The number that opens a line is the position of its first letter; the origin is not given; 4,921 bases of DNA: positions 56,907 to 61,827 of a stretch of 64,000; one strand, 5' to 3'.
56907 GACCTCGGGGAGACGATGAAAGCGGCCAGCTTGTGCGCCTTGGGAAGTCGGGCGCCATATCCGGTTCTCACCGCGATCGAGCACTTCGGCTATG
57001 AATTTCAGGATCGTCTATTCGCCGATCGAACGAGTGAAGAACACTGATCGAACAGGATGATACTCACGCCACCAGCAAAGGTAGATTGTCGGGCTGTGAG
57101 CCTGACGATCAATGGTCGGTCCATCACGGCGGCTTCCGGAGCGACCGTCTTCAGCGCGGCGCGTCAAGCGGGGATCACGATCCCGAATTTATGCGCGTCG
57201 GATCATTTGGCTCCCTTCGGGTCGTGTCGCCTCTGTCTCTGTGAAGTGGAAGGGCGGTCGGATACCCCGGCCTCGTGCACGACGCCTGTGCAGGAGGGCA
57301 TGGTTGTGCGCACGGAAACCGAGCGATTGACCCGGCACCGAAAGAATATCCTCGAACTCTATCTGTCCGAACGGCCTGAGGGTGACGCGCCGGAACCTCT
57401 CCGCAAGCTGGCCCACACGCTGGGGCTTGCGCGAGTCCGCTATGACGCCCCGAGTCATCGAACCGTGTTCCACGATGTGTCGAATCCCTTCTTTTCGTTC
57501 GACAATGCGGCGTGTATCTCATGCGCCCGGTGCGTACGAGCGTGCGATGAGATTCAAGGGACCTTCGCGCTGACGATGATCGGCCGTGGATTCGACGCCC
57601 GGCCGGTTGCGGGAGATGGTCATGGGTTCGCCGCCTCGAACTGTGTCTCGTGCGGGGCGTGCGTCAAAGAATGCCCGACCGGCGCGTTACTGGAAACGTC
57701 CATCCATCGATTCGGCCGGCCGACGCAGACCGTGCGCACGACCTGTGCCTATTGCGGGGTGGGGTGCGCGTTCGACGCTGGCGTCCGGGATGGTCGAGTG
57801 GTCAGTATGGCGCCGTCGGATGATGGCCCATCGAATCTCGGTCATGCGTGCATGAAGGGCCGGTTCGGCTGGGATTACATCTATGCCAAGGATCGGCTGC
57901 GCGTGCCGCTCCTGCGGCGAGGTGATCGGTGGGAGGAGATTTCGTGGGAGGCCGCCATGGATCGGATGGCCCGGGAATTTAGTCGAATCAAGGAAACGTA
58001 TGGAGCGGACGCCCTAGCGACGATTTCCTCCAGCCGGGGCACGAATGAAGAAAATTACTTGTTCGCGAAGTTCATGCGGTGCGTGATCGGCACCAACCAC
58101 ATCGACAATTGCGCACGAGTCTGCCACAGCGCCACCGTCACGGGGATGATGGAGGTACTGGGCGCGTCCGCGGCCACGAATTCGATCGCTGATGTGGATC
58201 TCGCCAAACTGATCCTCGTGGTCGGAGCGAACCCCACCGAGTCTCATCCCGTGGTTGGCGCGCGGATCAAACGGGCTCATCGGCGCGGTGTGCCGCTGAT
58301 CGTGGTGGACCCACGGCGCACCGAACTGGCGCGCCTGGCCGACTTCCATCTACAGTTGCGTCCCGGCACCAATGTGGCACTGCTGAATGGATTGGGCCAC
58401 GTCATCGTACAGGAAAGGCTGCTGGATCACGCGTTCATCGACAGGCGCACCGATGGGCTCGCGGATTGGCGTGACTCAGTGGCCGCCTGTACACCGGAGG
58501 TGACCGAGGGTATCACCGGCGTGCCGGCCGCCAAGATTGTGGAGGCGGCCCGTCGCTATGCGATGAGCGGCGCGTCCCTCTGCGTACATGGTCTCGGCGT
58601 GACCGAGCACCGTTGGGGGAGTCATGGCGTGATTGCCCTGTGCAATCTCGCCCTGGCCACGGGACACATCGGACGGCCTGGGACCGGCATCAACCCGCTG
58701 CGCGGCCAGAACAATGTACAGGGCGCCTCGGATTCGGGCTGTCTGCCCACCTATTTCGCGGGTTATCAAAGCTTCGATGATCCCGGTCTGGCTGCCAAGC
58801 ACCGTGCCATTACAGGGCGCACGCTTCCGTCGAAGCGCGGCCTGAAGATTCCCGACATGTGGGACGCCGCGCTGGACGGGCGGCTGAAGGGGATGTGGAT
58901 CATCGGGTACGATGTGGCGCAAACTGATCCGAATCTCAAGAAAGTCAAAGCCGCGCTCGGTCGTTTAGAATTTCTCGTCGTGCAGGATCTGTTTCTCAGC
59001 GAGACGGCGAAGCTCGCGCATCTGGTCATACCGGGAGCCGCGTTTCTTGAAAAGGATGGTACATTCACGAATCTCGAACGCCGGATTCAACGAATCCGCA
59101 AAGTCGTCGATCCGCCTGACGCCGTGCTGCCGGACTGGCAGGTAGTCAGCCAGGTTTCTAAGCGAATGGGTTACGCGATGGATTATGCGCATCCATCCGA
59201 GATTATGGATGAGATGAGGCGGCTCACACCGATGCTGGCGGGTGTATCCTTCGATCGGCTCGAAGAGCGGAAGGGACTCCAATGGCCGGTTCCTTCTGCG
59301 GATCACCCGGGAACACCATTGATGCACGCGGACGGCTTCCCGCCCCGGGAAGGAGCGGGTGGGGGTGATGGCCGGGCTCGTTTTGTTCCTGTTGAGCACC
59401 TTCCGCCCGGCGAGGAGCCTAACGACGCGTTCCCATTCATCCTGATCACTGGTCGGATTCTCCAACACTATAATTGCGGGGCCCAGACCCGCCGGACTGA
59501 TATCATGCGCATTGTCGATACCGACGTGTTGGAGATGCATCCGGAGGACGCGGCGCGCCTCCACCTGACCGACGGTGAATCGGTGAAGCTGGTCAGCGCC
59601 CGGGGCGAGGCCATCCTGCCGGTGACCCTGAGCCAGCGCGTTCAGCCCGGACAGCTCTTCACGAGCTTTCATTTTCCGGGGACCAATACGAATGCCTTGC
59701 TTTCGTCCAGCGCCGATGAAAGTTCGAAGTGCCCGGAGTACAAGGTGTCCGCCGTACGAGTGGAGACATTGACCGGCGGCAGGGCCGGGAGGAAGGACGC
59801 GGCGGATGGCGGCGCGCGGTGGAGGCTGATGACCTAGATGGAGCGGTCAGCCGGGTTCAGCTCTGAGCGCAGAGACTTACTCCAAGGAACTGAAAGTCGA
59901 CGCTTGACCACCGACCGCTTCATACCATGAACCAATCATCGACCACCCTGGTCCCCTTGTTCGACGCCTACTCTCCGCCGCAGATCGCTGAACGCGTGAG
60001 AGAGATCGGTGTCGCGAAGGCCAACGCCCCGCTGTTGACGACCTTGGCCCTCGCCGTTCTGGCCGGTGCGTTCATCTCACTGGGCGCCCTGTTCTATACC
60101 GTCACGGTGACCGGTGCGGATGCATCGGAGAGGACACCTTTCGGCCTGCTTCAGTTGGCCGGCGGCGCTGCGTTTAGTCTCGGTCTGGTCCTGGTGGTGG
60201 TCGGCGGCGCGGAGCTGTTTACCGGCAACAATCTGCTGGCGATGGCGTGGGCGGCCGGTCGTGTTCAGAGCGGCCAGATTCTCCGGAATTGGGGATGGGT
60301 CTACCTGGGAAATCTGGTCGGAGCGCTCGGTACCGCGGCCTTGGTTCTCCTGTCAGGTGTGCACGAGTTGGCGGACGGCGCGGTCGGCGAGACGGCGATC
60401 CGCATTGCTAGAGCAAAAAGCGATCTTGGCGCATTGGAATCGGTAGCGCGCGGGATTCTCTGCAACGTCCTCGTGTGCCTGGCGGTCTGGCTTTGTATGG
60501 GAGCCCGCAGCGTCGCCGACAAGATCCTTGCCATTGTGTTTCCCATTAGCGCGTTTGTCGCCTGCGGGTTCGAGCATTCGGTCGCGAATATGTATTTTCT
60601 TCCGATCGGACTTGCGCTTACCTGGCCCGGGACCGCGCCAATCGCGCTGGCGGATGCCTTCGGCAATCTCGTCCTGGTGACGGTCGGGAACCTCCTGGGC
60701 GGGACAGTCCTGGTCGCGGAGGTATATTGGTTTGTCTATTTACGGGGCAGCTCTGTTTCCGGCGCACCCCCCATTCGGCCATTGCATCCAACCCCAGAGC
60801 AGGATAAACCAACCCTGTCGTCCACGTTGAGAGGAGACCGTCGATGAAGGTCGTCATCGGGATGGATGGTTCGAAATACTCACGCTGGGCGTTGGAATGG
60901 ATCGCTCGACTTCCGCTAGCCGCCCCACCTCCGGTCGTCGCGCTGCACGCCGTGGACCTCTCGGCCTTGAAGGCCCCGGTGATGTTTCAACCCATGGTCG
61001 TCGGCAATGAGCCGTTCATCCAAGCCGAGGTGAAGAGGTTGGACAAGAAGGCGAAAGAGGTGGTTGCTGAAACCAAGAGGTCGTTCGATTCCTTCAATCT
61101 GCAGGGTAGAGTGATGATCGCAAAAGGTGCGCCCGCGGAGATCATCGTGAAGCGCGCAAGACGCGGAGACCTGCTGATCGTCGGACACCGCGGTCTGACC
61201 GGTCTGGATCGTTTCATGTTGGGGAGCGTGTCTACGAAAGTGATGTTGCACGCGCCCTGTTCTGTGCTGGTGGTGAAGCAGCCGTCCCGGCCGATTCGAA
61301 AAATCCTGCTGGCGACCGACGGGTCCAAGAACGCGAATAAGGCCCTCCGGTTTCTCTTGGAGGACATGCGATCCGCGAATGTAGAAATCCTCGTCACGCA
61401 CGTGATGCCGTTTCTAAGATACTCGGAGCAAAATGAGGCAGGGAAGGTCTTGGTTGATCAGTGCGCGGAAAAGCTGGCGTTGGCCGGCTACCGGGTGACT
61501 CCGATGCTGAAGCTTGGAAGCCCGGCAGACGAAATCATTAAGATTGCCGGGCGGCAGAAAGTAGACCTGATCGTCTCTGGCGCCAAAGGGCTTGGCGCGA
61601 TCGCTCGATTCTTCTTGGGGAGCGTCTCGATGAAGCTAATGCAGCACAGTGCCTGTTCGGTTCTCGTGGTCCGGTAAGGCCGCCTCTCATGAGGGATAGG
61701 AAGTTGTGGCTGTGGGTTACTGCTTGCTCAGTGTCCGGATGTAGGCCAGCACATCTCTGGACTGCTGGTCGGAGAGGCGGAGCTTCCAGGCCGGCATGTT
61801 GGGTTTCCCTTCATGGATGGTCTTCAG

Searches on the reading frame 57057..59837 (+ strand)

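Call 12: search_protein_families(library=pfam, proteins=[window:57057-59837:+], max_evalue=0.01)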
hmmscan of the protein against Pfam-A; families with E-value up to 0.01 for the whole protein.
window:57057-59837:+ (926 aa): 15 families
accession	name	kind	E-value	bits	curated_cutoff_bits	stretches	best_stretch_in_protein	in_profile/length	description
PF00384.28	Molybdopterin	-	6.1e-70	236.4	24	1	280-703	1-353/353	Molybdopterin oxidoreductase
PF01568.27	Molydop_binding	-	8.5e-26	90.6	26.8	1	794-897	1-108/110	Molydopterin dinucleotide binding domain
PF13510.11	Fer2_4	-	1e-22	80.4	22.8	1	12-88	2-81/82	2Fe-2S iron-sulfur cluster binding domain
PF04879.21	Molybdop_Fe4S4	-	4.5e-19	68.6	22.7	1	224-276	2-54/55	Molybdopterin oxidoreductase Fe4S4 domain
PF12838.12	Fer4_7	-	2.1e-07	31.7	27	1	153-210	2-52/52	4Fe-4S dicluster domain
PF00037.32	Fer4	-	1.2e-05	25.4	21.1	1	194-211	6-23/24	4Fe-4S binding domain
PF22117.2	Fer4_Nqo3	-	1.4e-05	25.6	27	1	145-211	3-66/67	NADH-quinone oxidoreductase subunit 3, ferredoxin-like domain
PF13237.11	Fer4_10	-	3.3e-05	24.2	25.5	0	193-237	6-52/53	4Fe-4S dicluster domain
PF12837.12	Fer4_6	-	4.4e-05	23.7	25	2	193-211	6-24/24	4Fe-4S binding domain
PF13187.11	Fer4_9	-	6.9e-05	23.2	27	1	152-210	1-51/52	4Fe-4S dicluster domain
PF13534.11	Fer4_17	-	0.00013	22.8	22.2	1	152-209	1-59/61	4Fe-4S dicluster domain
PF13484.11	Fer4_16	-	0.0012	20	30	1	195-214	1-20/66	4Fe-4S double cluster binding domain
PF13183.11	Fer4_8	-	0.0012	19.8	27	1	152-209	4-67/68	4Fe-4S dicluster domain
PF14697.11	Fer4_21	-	0.0019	18.8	35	1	149-208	4-53/59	4Fe-4S dicluster domain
PF12797.12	Fer4_2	-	0.0068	16.8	24.5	1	193-208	7-22/22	4Fe-4S binding domain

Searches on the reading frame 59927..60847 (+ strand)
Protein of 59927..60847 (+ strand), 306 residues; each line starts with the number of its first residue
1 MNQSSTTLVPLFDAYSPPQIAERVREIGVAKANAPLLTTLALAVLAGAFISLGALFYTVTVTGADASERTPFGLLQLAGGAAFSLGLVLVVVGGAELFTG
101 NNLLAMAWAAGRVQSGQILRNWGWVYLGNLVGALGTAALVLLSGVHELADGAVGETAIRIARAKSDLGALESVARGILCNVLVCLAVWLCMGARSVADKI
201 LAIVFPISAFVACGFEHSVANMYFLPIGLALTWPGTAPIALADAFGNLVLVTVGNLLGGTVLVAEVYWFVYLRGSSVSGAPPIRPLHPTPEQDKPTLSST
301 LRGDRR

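Call 12: search_protein_families(library=pfam, proteins=[window:59927-60847:+], max_evalue=0.01)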
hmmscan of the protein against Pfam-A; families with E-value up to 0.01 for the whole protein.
window:59927-60847:+ (306 aa): 1 family
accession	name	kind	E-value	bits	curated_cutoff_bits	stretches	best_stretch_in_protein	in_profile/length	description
PF01226.23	Form_Nir_trans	-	1.2e-73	247.9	34.6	1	19-269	1-240/240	Formate/nitrite transporter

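Call 48: find_encoding_contigs(protein=window:59927-60847:+, flank=10000, max_places=3)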
Protein window:59927-60847:+ (306 aa): 2 contigs read that carry it; 2 places shown.
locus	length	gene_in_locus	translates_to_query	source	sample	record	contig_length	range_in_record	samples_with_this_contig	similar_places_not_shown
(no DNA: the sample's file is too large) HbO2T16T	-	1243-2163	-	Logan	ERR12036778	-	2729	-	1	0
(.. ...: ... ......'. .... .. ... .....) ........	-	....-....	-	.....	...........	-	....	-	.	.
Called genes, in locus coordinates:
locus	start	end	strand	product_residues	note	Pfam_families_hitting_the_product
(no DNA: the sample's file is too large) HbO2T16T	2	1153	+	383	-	?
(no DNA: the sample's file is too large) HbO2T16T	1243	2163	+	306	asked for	PF01226:Form_Nir_trans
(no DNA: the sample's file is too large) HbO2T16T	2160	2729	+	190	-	?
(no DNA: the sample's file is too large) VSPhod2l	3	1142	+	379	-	?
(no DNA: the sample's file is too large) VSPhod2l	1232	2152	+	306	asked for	PF01226:Form_Nir_trans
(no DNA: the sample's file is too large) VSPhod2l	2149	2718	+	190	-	?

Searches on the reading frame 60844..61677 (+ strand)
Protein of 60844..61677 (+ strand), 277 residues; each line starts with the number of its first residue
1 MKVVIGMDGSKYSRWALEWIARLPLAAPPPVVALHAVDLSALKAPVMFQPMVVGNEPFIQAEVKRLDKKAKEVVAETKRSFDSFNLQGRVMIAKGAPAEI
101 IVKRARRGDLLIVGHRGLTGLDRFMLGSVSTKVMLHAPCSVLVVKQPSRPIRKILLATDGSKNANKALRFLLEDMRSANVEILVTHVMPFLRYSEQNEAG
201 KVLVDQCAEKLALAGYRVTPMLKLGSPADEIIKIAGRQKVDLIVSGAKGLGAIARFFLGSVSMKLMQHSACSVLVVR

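Call 12: search_protein_families(library=pfam, proteins=[window:60844-61677:+], max_evalue=0.01)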
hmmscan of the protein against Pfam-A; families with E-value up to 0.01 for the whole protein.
window:60844-61677:+ (277 aa): 1 family
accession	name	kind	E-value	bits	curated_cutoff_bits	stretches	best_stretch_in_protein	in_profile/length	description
PF00582.32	Usp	-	1.3e-51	175.3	24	2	151-277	2-141/141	Universal stress protein family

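Call 46: find_encoding_contigs(protein=window:60844-61677:+, flank=10000, max_places=4)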
Protein window:60844-61677:+ (277 aa): no gene with exactly this product is on record in the collection.
